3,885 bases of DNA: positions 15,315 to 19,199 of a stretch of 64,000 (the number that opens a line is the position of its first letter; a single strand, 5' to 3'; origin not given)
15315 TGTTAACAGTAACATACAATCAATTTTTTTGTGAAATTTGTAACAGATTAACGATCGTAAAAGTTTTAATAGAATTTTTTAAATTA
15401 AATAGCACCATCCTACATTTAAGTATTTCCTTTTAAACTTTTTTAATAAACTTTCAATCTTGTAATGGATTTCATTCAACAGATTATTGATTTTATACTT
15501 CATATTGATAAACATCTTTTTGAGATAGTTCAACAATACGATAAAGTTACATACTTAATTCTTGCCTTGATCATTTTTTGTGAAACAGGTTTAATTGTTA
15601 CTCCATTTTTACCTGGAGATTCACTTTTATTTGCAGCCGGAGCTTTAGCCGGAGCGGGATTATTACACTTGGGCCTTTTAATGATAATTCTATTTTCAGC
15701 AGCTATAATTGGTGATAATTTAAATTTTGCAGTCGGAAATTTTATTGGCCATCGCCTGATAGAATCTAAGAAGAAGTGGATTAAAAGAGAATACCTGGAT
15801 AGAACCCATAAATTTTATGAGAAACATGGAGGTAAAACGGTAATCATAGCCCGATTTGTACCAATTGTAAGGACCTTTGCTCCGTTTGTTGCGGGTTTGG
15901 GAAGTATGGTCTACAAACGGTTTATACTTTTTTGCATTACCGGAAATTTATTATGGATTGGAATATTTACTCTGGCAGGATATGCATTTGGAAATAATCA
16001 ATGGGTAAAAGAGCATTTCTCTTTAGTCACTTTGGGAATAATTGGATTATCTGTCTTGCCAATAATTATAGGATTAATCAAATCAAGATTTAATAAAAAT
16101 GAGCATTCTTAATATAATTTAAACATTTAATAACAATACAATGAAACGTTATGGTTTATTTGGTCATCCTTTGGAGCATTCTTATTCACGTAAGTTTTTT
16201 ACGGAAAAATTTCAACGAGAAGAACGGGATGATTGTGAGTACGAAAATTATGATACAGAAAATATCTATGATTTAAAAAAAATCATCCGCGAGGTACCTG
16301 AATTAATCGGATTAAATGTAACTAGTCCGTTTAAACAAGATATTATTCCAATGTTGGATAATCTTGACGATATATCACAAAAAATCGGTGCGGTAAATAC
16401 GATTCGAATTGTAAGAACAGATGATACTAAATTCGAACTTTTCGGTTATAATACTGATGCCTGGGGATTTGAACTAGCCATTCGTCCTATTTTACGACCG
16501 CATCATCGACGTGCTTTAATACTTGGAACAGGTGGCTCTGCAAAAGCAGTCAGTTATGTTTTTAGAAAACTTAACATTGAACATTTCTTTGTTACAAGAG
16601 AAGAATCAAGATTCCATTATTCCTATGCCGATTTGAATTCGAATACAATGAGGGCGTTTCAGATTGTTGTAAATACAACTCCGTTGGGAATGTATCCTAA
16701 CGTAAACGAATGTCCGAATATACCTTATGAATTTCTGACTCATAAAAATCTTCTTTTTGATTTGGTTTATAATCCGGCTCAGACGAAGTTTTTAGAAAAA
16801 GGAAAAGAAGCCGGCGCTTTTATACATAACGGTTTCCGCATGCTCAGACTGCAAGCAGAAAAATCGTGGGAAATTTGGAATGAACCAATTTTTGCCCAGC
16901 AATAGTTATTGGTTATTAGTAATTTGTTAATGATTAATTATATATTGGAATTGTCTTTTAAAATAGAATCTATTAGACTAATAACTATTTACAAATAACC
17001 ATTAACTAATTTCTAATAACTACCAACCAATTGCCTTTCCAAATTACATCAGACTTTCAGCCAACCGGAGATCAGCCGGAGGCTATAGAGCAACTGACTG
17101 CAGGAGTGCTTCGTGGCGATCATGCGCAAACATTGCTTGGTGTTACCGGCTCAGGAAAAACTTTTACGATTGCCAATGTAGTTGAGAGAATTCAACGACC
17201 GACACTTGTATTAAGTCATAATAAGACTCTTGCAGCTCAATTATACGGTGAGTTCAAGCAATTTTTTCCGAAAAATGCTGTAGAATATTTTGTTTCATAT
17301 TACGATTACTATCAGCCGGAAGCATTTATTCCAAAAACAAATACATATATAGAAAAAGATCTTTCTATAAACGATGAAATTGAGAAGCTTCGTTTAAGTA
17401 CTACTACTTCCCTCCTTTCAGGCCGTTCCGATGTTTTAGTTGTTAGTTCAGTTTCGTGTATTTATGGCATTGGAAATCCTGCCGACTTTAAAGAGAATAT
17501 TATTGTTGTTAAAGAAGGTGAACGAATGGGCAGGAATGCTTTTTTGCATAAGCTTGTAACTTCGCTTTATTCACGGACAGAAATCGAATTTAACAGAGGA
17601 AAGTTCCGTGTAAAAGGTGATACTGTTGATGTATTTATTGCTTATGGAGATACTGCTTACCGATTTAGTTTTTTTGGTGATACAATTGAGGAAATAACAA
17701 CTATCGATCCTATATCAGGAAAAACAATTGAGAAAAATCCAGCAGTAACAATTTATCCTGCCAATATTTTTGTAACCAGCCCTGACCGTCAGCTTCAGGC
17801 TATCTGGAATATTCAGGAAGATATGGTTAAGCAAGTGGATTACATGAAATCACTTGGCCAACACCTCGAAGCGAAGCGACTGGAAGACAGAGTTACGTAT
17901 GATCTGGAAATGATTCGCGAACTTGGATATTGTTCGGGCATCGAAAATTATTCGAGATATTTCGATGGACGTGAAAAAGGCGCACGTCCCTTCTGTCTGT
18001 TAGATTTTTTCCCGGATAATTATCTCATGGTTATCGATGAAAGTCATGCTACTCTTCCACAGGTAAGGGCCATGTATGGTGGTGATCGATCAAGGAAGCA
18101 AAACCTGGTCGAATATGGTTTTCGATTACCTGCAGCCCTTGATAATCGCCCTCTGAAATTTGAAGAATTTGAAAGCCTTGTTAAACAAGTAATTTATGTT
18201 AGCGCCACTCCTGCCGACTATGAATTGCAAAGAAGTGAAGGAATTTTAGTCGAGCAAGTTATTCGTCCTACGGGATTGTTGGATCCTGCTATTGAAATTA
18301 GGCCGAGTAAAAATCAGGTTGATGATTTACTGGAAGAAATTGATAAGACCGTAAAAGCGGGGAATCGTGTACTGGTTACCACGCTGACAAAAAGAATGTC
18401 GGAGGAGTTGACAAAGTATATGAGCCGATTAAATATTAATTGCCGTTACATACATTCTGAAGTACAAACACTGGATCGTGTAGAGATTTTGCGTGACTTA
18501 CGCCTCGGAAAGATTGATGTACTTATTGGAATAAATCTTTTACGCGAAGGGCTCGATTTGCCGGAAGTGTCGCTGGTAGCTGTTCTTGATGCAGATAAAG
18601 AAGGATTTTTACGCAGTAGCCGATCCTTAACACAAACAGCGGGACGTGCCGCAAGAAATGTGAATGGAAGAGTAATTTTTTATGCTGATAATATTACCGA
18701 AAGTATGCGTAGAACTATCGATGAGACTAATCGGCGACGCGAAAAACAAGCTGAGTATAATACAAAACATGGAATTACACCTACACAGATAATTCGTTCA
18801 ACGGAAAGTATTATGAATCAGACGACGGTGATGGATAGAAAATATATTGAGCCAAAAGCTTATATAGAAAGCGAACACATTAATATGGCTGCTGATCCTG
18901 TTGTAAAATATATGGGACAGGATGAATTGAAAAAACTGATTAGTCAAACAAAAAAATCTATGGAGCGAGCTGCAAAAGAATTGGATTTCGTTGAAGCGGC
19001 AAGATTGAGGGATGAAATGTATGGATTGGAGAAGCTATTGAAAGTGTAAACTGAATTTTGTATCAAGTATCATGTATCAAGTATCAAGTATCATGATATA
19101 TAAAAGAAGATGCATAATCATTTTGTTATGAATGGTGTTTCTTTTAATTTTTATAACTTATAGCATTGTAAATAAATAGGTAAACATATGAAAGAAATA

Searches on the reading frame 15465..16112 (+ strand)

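Call 71: search_protein_families(library=pfam, proteins=[window:15465-16112:+])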
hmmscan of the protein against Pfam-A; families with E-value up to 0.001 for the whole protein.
window:15465-16112:+ (215 aa): 1 family
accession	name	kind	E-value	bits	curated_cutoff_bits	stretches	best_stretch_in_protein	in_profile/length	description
PF09335.16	VTT_dom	-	1e-21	78.1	33.9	1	49-173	1-122/123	VTT domain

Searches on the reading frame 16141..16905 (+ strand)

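Call 71: search_protein_families(library=pfam, proteins=[window:16141-16905:+])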
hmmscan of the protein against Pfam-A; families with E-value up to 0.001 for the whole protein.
window:16141-16905:+ (254 aa): 1 family
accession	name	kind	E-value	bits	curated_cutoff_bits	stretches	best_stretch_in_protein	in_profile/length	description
PF08501.16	Shikimate_dh_N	-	4.7e-18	65.7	27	1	6-88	1-83/83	Shikimate dehydrogenase substrate binding domain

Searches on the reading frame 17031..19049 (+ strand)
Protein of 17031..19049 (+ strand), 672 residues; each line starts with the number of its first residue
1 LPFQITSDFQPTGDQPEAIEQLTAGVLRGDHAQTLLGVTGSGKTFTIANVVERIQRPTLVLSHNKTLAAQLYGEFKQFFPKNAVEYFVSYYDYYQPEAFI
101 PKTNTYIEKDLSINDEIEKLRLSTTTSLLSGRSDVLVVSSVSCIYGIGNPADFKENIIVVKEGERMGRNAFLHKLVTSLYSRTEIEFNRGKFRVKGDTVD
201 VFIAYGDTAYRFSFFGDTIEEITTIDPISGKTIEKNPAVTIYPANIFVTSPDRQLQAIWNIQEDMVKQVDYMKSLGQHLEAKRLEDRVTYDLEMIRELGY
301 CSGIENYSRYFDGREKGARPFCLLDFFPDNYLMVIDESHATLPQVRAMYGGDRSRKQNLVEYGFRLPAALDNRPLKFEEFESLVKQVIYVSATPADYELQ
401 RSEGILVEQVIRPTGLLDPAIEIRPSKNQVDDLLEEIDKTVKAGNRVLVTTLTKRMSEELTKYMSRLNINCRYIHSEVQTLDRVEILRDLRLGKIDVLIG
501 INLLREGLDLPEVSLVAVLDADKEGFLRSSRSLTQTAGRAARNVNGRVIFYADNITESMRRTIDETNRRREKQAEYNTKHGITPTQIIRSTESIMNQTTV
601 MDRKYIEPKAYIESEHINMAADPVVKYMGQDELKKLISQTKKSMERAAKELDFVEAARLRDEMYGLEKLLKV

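Call 71: search_protein_families(library=pfam, proteins=[window:17031-19049:+])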
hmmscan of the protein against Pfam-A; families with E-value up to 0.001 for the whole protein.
window:17031-19049:+ (672 aa): 7 families
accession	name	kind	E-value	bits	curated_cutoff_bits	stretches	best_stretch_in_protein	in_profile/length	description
PF17757.6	UvrB_inter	-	3.2e-29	101.3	22.9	1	159-247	2-91/91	UvrB interaction domain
PF12344.14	UvrB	-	1.6e-20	73.1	27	1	550-590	1-41/43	Ultra-violet resistance protein B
PF00271.37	Helicase_C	-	3.6e-19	69.5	23.5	1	431-543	4-109/110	Helicase conserved C-terminal domain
PF04851.21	ResIII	-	6.9e-11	42.8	22.5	1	10-85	3-83/164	Type III restriction enzyme, res subunit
PF02151.25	UVR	-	5.5e-07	29.6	21.5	1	634-668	1-35/36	UvrB/uvrC motif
PF00270.35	DEAD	-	4e-06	27.1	26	0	14-83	3-73/167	DEAD/DEAH box helicase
PF13604.12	AAA_30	-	0.00093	19.4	27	0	14-118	5-98/191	AAA domain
